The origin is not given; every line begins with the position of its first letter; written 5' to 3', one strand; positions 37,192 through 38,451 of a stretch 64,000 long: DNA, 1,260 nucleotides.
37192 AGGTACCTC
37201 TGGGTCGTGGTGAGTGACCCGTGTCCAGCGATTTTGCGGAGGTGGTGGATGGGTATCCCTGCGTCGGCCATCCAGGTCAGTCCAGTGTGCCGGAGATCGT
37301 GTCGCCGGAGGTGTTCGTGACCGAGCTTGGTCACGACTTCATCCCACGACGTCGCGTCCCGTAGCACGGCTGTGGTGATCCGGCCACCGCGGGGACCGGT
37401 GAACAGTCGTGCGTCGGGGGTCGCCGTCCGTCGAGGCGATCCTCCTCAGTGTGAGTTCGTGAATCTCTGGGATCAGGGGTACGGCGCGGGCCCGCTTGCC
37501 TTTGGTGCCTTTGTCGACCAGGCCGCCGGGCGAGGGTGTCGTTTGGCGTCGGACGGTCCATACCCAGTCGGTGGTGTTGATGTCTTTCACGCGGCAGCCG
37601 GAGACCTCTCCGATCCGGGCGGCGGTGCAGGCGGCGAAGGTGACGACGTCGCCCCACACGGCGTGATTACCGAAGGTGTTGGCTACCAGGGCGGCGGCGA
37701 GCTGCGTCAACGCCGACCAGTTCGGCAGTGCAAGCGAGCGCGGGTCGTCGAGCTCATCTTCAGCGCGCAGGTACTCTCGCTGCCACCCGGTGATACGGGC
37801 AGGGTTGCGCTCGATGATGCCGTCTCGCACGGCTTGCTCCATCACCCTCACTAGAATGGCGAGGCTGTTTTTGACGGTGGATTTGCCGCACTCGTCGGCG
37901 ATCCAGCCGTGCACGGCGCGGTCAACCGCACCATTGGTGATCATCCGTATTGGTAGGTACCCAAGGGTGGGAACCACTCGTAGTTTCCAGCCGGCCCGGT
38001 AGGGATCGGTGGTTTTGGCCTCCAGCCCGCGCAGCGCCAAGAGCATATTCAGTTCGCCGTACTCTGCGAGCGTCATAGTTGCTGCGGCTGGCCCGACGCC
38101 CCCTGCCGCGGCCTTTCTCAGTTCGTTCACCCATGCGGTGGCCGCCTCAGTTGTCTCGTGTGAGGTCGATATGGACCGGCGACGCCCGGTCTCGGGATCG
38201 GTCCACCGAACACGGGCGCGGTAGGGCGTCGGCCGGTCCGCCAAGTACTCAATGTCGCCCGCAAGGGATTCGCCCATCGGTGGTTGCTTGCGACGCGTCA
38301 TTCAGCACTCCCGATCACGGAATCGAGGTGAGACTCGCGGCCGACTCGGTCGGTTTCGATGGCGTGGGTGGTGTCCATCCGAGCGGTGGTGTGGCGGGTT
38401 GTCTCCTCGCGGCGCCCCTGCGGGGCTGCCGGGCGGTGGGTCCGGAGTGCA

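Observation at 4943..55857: Fourfold direct repeat of the tRNA-Pro(GGG) 3' part delimits about 51 kb of tandemly accreted integrative elements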

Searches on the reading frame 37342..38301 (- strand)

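Call 12: search_protein_families(library=pfam, proteins=[window:37342-38301:-], max_evalue=0.01)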
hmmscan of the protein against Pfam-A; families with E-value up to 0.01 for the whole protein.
window:37342-38301:- (320 aa): 2 families
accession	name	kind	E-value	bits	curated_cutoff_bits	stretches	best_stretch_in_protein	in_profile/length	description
PF22022.2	Phage_int_M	-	0.0018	18.9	27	1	95-169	18-91/96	Phage integrase central domain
PF00589.27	Phage_integrase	-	0.0027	17.9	27.1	1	220-296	28-92/172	Phage integrase family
